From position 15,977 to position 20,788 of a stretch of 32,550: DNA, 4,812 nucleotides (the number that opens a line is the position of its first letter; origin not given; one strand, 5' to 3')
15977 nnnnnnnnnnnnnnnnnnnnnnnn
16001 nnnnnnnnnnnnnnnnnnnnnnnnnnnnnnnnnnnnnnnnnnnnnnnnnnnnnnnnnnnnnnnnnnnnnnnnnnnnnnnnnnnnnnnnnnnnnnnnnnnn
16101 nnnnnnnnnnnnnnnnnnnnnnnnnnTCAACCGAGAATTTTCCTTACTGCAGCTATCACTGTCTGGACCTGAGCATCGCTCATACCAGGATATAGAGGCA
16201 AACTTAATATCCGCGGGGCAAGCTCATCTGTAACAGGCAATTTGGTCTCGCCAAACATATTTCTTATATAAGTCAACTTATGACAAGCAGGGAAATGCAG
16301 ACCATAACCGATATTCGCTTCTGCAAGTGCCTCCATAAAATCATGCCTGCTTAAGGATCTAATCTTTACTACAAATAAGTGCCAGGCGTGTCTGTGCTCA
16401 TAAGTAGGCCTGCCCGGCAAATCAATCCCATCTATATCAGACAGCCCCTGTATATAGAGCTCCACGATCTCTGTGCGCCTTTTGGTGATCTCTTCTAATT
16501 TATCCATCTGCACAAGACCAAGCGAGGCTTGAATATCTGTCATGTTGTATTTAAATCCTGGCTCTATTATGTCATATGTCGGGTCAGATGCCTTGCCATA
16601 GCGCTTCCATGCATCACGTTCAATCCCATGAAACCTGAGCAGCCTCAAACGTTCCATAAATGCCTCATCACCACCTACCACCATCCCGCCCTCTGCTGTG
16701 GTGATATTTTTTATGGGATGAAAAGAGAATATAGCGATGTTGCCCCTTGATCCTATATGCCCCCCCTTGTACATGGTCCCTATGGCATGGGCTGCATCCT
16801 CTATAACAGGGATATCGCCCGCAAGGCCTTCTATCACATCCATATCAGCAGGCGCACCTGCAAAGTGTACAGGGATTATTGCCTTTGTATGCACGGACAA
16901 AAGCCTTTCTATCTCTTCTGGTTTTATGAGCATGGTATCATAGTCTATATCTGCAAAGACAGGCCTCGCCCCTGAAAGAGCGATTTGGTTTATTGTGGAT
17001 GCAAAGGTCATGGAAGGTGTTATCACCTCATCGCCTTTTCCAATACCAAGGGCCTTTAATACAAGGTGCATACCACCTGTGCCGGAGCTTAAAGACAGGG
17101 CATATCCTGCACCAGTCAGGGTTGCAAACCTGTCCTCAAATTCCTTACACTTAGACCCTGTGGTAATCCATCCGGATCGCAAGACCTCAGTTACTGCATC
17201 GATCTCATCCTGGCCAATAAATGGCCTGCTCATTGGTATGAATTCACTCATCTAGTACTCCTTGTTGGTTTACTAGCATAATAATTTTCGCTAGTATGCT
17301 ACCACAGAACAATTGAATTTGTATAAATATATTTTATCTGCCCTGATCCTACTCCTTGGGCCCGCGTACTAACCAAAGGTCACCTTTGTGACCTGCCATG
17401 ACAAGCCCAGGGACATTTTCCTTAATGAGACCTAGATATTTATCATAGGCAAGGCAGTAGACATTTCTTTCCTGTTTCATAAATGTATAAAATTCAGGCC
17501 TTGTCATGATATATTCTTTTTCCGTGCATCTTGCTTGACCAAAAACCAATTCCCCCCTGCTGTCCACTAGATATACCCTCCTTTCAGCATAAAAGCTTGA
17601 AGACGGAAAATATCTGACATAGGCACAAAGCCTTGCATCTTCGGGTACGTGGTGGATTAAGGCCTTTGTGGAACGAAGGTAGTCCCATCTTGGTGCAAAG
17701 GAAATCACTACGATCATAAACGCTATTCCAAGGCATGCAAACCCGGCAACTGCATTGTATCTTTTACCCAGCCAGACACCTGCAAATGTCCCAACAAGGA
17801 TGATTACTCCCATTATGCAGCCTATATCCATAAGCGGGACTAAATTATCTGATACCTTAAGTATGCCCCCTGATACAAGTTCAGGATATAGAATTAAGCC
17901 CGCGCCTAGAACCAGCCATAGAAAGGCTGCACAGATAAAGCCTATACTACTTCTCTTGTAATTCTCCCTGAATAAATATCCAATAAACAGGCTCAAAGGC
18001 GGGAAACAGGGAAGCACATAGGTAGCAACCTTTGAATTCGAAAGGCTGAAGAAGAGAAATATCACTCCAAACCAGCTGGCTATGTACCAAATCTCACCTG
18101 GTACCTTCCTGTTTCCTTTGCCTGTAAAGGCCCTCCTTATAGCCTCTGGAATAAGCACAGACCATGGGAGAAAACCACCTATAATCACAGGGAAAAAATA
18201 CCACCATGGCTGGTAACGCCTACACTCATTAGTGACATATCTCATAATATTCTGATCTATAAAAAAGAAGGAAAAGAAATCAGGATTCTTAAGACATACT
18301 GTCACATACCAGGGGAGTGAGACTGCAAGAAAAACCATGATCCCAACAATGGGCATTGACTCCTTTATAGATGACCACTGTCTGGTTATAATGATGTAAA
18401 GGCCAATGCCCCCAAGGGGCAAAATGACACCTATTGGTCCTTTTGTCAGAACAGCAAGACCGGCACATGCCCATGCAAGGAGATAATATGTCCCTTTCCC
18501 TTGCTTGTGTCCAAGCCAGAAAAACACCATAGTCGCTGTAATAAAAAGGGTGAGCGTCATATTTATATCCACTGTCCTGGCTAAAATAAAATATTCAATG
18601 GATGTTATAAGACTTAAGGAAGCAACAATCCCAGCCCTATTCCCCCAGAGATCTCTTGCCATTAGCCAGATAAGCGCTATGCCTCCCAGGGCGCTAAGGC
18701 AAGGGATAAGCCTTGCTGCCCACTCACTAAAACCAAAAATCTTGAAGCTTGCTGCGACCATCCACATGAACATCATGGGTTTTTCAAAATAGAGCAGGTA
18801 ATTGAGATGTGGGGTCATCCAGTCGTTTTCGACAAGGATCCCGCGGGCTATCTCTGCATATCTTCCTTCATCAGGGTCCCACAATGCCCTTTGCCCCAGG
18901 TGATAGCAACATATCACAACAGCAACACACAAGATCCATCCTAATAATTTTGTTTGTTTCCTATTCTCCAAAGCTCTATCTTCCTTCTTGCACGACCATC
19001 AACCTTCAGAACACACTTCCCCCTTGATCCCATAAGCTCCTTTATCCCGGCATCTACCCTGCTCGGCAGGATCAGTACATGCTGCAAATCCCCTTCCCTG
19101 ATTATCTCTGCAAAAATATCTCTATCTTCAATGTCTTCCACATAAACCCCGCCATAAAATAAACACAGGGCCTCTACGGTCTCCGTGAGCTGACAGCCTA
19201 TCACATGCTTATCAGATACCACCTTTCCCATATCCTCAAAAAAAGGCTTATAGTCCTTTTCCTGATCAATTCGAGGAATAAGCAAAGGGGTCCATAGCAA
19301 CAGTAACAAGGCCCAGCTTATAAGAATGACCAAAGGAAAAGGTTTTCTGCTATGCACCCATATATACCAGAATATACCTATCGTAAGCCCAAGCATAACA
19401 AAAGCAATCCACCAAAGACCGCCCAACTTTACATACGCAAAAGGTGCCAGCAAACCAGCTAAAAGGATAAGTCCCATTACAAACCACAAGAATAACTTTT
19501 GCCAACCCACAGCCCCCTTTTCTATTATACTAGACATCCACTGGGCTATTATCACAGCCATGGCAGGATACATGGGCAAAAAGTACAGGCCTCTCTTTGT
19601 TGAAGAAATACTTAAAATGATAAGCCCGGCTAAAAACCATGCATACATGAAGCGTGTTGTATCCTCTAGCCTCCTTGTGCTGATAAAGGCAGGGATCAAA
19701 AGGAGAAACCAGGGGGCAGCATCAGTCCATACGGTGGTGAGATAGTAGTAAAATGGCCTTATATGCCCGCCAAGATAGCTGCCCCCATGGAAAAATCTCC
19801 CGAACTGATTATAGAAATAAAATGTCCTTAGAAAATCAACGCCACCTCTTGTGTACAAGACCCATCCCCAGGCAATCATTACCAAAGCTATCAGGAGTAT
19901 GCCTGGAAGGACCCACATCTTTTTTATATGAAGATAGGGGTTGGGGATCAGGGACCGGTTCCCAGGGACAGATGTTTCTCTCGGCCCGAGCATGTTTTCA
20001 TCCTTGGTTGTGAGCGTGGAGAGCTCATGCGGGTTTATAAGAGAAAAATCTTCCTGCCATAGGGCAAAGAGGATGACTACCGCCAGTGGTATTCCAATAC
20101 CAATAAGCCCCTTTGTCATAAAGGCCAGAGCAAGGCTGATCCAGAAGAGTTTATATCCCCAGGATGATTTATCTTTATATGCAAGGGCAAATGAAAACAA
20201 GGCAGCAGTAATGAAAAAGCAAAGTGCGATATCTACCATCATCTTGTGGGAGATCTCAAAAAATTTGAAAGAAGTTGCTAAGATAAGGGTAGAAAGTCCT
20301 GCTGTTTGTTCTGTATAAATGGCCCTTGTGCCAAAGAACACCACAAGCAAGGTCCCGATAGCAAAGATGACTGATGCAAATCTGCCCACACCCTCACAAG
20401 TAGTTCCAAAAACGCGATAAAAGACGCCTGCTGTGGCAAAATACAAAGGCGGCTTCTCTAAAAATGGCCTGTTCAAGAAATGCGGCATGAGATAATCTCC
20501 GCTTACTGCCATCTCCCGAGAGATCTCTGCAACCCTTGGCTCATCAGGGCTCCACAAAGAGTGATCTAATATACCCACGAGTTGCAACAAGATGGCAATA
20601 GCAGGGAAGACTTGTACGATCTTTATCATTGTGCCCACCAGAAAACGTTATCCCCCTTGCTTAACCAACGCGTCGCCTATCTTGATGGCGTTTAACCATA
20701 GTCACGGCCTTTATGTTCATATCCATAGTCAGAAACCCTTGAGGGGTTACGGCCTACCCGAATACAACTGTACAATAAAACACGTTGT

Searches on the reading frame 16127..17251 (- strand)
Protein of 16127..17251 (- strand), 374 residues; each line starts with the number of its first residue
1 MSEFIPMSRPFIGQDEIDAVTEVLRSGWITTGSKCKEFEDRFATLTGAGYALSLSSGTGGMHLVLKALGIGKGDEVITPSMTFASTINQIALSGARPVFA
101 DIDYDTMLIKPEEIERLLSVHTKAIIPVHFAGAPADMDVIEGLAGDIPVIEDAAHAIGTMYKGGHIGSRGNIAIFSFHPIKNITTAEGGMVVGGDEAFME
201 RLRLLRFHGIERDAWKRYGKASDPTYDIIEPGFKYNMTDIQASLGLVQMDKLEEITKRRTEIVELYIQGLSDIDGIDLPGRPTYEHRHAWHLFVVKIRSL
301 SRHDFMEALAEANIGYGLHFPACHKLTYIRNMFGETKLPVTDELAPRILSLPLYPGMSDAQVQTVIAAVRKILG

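Call 6: search_protein_families(library=ncbifam, proteins=[window:16127-17251:-], max_evalue=0.001)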
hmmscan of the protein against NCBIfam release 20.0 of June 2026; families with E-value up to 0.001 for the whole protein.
window:16127-17251:- (374 aa): 11 families
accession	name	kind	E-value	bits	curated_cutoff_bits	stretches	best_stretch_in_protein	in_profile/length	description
NF008658.2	PRK11658.1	equivalog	3.5e-141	470.2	631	1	1-373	1-377/379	UDP-4-amino-4-deoxy-L-arabinose aminotransferase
TIGR03588.1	PseC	equivalog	2e-106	356.1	423.5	1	4-373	1-380/380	UDP-4-amino-4,6-dideoxy-N-acetyl-beta-L-altrosamine transaminase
NF008687.0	PRK11706.1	equivalog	1.2e-71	241.5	375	1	5-372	2-373/375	dTDP-4-amino-4,6-dideoxygalactose transaminase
TIGR04181.1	NHT_00031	hypoth_equivalog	6.1e-68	229.3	420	1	5-352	1-357/359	LegC family aminotransferase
TIGR02379.1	ECA_wecE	subfamily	9.5e-59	199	434.85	1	4-372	1-374/376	dTDP-4-amino-4,6-dideoxy-D-glucose transaminase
TIGR04427.1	PLP_DesI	equivalog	5.3e-53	180.5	650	1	20-370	38-380/390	dTDP-4-dehydro-6-deoxyglucose aminotransferase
NF011936.0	PRK15407.1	equivalog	5.8e-48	163.7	423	1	4-372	36-435/440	lipopolysaccharide biosynthesis protein RfbH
NF004975.0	PRK06348.1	equivalog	7.3e-06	25.2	549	1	57-126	98-167/384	pyridoxal phosphate-dependent aminotransferase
TIGR01325.1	O_suc_HS_sulf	equivalog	0.00036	19.2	510.05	1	35-158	56-169/380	O-succinylhomoserine sulfhydrylase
NF005817.0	PRK07683.1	equivalog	0.00048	18.9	575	1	71-126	111-166/387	aminotransferase A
NF004650.0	PRK05994.1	equivalog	0.0006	18.7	667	1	38-160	68-192/427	O-acetylhomoserine aminocarboxypropyltransferase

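Call 41: search_protein_families(library=pfam, proteins=[window:16127-17251:-], max_evalue=0.0001)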
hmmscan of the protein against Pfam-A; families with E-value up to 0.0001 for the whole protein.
window:16127-17251:- (374 aa): 2 families
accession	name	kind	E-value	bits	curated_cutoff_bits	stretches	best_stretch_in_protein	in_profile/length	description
PF01041.23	DegT_DnrJ_EryC1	-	2.4e-122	409.1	19.8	1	12-370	3-360/360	DegT/DnrJ/EryC1/StrS aminotransferase family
PF00155.27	Aminotran_1_2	-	2.7e-05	24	19.7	1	36-120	45-139/361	Aminotransferase class I and II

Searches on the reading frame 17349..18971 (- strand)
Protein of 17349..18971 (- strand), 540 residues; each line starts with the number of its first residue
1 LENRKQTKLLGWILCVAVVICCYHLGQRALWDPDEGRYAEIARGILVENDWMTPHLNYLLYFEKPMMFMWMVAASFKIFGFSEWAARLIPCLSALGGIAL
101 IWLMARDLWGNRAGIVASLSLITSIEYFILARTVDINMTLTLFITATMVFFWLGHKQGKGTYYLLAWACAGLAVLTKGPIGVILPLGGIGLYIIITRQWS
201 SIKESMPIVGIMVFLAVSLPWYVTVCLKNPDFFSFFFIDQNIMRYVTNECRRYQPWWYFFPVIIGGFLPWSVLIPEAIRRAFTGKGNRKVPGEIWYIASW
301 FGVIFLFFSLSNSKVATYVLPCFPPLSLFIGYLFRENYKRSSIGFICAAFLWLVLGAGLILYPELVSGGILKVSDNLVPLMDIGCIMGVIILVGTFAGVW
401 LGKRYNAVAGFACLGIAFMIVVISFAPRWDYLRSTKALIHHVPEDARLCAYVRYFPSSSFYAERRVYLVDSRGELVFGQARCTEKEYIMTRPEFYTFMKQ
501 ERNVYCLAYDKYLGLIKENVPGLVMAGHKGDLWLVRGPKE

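Call 5: search_protein_families(library=pfam, proteins=[window:17349-18971:-], max_evalue=0.01)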
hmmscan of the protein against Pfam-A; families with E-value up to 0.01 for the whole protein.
window:17349-18971:- (540 aa): 3 families
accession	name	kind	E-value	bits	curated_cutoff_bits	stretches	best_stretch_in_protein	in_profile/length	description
PF13231.12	PMT_2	-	1.9e-26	93.6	26.1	1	64-221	2-157/160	Dolichyl-phosphate-mannose-protein mannosyltransferase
PF02366.24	PMT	-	2.1e-18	67.2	22.7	1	27-232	22-241/245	Dolichyl-phosphate-mannose-protein mannosyltransferase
PF18583.6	Arnt_C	-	0.00011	22.3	26.5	1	441-525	8-92/103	Aminoarabinose transferase C-terminal domain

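Call 6: search_protein_families(library=ncbifam, proteins=[window:17349-18971:-], max_evalue=0.001)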
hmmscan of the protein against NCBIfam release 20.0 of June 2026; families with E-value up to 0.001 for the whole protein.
window:17349-18971:- (540 aa): 2 families
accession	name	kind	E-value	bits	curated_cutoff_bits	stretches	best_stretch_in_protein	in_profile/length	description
NF009784.2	PRK13279.1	equivalog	1.4e-71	241.8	567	1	13-503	10-511/539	lipid IV(A) 4-amino-4-deoxy-L-arabinosyltransferase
TIGR03663.1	TIGR03663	subfamily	1.6e-05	24.1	126.25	1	11-334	5-336/435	flippase activity-associated protein Agl23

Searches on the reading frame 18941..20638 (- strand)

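Call 5: search_protein_families(library=pfam, proteins=[window:18941-20638:-], max_evalue=0.01)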
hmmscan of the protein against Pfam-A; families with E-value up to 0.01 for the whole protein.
window:18941-20638:- (565 aa): 2 families
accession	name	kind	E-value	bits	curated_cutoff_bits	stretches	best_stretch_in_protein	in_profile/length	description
PF02366.24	PMT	-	2.3e-14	54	22.7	1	28-198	25-205/245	Dolichyl-phosphate-mannose-protein mannosyltransferase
PF13231.12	PMT_2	-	4.8e-13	50.1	26.1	1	62-195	2-132/160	Dolichyl-phosphate-mannose-protein mannosyltransferase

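Call 6: search_protein_families(library=ncbifam, proteins=[window:18941-20638:-], max_evalue=0.001)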
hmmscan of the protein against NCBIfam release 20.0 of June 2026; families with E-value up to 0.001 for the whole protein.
window:18941-20638:- (565 aa): 1 family
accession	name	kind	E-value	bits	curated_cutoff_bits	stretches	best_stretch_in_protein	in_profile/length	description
NF009784.2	PRK13279.1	equivalog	2.6e-39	135.2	567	2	7-198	6-201/539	lipid IV(A) 4-amino-4-deoxy-L-arabinosyltransferase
